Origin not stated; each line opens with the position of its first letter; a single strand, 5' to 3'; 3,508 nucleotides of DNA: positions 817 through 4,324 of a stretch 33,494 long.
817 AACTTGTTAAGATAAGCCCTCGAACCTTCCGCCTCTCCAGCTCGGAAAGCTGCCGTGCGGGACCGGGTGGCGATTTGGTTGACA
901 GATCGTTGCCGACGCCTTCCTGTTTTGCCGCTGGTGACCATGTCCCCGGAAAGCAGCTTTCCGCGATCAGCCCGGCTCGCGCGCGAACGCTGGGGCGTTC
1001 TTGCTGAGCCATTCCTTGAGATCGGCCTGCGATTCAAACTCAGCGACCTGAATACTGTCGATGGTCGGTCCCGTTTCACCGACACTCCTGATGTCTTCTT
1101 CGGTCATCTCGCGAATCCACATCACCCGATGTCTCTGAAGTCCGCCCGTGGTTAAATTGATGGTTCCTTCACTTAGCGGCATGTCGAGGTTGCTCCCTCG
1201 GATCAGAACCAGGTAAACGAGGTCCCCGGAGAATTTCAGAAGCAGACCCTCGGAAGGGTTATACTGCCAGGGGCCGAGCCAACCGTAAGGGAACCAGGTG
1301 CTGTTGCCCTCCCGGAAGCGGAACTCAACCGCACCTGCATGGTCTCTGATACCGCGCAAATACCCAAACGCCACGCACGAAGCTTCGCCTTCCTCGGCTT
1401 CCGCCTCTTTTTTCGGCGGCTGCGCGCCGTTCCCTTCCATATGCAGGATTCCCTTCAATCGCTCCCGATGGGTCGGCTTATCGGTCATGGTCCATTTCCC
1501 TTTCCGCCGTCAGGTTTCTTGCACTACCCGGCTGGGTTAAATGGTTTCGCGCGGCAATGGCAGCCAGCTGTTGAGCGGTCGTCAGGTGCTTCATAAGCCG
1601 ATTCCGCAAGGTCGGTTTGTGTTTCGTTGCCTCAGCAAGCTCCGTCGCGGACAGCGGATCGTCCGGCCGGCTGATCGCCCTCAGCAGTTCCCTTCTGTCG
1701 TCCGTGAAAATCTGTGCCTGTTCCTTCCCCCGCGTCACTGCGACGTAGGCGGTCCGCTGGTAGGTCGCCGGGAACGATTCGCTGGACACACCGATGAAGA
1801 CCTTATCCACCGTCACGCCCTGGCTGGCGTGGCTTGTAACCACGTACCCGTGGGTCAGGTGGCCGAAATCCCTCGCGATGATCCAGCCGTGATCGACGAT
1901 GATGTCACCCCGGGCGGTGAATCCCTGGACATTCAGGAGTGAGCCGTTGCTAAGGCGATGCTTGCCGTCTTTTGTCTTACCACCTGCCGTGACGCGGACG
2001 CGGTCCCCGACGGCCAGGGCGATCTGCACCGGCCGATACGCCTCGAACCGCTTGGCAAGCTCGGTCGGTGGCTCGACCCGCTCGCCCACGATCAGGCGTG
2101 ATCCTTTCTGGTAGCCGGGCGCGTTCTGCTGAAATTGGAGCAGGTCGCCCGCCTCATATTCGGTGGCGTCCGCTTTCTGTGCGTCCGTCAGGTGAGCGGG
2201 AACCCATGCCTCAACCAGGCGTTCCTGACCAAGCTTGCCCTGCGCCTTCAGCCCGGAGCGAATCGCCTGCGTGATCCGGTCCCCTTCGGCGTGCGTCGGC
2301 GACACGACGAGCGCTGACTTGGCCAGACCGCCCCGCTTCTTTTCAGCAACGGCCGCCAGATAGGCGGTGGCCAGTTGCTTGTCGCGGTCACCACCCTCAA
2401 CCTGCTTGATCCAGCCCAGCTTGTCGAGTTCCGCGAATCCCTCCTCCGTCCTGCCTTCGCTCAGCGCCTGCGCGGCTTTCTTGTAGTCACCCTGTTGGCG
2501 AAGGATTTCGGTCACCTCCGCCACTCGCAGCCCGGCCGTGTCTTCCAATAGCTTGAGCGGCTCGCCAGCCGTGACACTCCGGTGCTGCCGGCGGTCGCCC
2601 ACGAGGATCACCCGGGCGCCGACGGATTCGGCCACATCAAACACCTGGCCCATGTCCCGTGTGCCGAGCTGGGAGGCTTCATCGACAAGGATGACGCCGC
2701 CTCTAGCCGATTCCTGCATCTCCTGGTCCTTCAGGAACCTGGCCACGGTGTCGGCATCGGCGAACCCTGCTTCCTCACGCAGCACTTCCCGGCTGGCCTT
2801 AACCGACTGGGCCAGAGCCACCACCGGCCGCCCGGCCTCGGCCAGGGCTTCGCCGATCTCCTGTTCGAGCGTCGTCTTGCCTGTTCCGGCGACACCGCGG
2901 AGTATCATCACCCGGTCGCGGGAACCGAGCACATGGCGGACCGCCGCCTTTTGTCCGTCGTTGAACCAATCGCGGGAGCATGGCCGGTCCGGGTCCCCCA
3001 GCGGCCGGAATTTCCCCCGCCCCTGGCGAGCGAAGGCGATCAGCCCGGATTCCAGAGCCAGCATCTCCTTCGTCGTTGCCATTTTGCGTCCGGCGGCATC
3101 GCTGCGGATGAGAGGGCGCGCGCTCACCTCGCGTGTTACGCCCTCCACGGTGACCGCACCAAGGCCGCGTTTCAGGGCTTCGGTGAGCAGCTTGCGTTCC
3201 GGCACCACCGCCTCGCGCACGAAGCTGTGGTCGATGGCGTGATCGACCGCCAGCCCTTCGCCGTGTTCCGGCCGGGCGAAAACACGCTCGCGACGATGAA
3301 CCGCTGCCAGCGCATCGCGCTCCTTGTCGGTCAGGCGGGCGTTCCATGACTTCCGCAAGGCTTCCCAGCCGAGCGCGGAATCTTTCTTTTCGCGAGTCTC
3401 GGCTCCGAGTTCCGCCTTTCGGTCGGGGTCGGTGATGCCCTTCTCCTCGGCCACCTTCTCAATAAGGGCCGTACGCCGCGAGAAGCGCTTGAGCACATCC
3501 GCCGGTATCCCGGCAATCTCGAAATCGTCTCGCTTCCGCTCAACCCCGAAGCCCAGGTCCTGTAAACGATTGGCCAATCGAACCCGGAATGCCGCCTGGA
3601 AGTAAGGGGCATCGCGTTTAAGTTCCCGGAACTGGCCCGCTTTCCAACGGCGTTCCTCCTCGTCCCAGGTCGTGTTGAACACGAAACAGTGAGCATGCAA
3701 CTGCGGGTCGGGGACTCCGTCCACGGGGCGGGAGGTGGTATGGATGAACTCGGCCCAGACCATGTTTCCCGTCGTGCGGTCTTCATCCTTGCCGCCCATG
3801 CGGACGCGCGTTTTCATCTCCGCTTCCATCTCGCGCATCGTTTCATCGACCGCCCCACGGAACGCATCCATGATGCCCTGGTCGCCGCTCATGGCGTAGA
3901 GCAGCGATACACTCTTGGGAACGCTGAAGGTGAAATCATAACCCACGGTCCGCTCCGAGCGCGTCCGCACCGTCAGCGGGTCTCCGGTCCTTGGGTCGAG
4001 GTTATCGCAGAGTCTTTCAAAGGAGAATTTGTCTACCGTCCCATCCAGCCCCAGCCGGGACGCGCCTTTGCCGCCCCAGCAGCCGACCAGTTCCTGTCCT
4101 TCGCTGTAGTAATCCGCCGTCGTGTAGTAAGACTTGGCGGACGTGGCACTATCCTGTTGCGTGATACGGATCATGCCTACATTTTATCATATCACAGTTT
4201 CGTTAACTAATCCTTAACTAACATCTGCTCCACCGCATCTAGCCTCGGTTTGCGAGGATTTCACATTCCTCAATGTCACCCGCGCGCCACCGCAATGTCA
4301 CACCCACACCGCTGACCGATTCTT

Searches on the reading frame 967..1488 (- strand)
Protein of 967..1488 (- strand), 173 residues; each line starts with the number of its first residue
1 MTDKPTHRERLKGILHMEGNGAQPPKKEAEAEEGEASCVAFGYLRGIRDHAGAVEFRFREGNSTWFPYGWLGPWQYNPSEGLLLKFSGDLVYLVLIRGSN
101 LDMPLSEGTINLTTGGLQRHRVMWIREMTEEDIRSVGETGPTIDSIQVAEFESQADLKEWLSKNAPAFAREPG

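Call 6: search_protein_families(library=pfam, proteins=[window:967-1488:-], max_evalue=0.01)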
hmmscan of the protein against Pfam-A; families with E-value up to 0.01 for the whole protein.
window:967-1488:- (173 aa): 0 families

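Call 9: search_protein_families(library=ncbifam, proteins=[window:967-1488:-], max_evalue=0.01)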
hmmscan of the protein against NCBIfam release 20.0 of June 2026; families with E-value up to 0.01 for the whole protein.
window:967-1488:- (173 aa): 0 families

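Call 39: search_protein_families(library=pfam, proteins=[window:967-1488:-], max_evalue=10)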
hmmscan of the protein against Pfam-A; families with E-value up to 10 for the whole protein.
window:967-1488:- (173 aa): 0 families

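Call 106: find_encoding_contigs(protein=window:967-1488:-, flank=10000, max_places=6)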
Protein window:967-1488:- (173 aa): no gene with exactly this product is on record in the collection.

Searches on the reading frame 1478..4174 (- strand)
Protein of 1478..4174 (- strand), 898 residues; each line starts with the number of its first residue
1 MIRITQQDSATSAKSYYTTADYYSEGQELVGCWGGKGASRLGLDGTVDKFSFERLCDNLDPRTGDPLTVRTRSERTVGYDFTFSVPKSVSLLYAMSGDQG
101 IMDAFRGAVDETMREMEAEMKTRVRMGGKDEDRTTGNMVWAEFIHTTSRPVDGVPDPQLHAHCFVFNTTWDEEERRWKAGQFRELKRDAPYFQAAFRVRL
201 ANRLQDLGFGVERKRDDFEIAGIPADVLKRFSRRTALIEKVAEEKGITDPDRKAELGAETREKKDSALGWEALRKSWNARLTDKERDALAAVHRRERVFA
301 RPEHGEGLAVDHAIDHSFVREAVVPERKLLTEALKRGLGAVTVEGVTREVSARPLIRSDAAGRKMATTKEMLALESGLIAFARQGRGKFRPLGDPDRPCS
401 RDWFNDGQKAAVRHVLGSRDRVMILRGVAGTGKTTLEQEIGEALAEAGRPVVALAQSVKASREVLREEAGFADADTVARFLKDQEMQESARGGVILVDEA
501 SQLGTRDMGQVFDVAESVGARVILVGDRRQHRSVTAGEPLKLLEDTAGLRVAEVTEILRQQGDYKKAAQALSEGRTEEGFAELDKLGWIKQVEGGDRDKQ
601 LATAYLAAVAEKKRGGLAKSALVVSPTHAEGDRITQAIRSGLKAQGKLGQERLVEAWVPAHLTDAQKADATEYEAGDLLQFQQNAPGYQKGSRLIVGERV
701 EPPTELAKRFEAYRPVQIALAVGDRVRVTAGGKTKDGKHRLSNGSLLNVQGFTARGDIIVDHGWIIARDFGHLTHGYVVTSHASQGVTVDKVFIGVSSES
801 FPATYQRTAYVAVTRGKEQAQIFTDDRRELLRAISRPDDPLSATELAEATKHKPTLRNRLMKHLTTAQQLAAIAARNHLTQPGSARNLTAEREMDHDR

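Call 6: search_protein_families(library=pfam, proteins=[window:1478-4174:-], max_evalue=0.01)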
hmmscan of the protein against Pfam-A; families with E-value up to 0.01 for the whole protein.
window:1478-4174:- (898 aa): 14 families
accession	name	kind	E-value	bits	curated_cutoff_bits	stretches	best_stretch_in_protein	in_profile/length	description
PF08751.17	TrwC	-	3.1e-72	244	25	1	11-282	2-284/286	TrwC relaxase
PF13604.12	AAA_30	-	1.3e-47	162.4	27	1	405-593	3-190/191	AAA domain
PF13245.12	AAA_19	-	4e-14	53.4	25.1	1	408-534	1-132/134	AAA domain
PF01443.25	Viral_helicase1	-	1.4e-11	45.1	21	1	425-534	3-100/228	Viral superfamily 1 RNA helicase core domain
PF22232.2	TraI_hel_assoc_N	-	6.9e-09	36.7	27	1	427-526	1-99/99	TraI helicase-associated ssDNA bd, N-terminal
PF13538.12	UvrD_C_2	-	1.3e-06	28.6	27.4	1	775-819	1-48/52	UvrD-like helicase C-terminal domain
PF13401.12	AAA_22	-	0.00018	22.3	27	1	419-528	4-124/130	AAA domain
PF12840.13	HTH_20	-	0.00043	20.6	27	1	827-863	6-41/51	Helix-turn-helix domain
PF13086.12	AAA_11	-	0.001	19.4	27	0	404-445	2-42/257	AAA domain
PF13191.12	AAA_16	-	0.0024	18.8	32.6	1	412-460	16-63/167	AAA ATPase domain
PF05729.18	NACHT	-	0.005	17.1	26.7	1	421-449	1-29/167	NACHT domain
PF05970.20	PIF1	-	0.0064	16.5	25.9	0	409-461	7-63/223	PIF1-like helicase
PF00004.35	AAA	-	0.0071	17.2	21.2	0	423-507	1-73/131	ATPase family associated with various cellular activities (AAA)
PF09848.15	SLFN-g3_helicase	-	0.0094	15.7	24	0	421-516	2-112/354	Schlafen group 3, DNA/RNA helicase domain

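Call 13: find_encoding_contigs(protein=window:1478-4174:-, flank=10000, max_places=6)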
Protein window:1478-4174:- (898 aa): 1 contig read that carries it; 1 place shown.
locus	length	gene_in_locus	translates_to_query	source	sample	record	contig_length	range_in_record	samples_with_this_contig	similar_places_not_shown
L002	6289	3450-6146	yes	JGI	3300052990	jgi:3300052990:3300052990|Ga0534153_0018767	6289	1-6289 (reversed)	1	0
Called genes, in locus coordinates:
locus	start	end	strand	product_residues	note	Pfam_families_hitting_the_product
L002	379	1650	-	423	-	-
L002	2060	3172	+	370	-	PF02661:Fic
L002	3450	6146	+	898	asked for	PF08751:TrwC, PF13245:AAA_19, PF13604:AAA_30, PF01443:Viral_helicase1 (weak), PF22232:TraI_hel_assoc_N, PF13538:UvrD_C_2 (weak)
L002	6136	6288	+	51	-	?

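Call 35: search_dna_similar(query=window:1478-4174:-, collection=plasmids, mode=protein, max_rows=25)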
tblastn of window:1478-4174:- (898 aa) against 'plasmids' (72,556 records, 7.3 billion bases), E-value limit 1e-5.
The search stops at 5000 records and this limit was reached: more records match than are counted here, and every count below describes the 5000 best-scoring records only.
Records with a match: at least 5000; places in all: 7179; records where one place covers at least 80% of the query: 4930.
Best place of each record, by identity: <60% 5000.
By first word of the organism name: Escherichia 2865; Klebsiella 726; Acinetobacter 228; Salmonella 192; Shigella 140; Burkholderia 117; Enterobacter 108; Xanthomonas 96; Citrobacter 70; Pseudomonas 67; and 88 more.
By predicted mobility (MOB-suite, as given by PLSDB): conjugative 4772; mobilizable 120; non-mobilizable 108.
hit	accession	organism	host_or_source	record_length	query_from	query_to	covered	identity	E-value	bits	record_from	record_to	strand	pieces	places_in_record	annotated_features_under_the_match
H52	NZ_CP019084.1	Paludisphaera borealis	-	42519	1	846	94%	42.2%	0e+0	595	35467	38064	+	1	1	mobF: MobF family relaxase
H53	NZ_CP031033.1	Runella sp. SP2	whole organism,freshwater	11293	1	860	96%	40.9%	0e+0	697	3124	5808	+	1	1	mobF: MobF family relaxase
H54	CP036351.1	Planctomycetes bacterium K2D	-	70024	1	848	94%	40.3%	0e+0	596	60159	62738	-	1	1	traI: Multifunctional conjugation protein TraI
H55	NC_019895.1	Singulisphaera acidiphila DSM 18658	sphagnum peat from the bog Obukhovskoe ...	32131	1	861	96%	35.3%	1e-133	449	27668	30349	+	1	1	mobF: MobF family relaxase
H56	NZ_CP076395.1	Sphingopyxis indica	Single cell,HCH dumpsite soil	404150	4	835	93%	33.4%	1e-78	287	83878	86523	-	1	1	mobF: MobF family relaxase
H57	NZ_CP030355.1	Novosphingobium sp. P6W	cell culture,podzolic fallow soil ...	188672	15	854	94%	32.1%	4e-64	243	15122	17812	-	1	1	mobF: MobF family relaxase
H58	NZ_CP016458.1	Blastomonas sp. RAC04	Microbial isolate,Algal phycosphere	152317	9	835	92%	32.0%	3e-81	295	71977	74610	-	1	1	mobF: MobF family relaxase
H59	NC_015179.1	Acidiphilium multivorum AIU301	-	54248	6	836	93%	31.6%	3e-70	262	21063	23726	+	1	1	mobF: MobF family relaxase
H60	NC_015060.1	Granulicella tundricola MP5ACTX9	-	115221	1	849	95%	30.9%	5e-86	309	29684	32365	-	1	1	mobF: MobF family relaxase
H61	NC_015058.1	Granulicella tundricola MP5ACTX9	-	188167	1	863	96%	30.4%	2e-81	296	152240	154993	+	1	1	mobF: MobF family relaxase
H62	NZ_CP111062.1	Chondrinema litorale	Seaweed,red alga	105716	8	858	95%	30.6%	6e-108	374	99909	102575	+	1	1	mobF: MobF family relaxase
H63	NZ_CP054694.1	Nostoc edaphicum CCNP1411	-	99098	4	831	92%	31.4%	3e-76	280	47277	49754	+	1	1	mobF: MobF family relaxase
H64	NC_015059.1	Granulicella tundricola MP5ACTX9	-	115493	1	857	95%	30.2%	2e-79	290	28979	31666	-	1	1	mobF: MobF family relaxase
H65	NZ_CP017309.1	Xanthomonas campestris pv. campestris str. CN03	Brassica rapa subsp. ...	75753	16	846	91%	31.3%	4e-37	288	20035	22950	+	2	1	mobF: MobF family relaxase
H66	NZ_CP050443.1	Tolypothrix sp. PCC 7910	cell culture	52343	4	854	95%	30.1%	2e-69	259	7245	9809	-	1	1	mobF: MobF family relaxase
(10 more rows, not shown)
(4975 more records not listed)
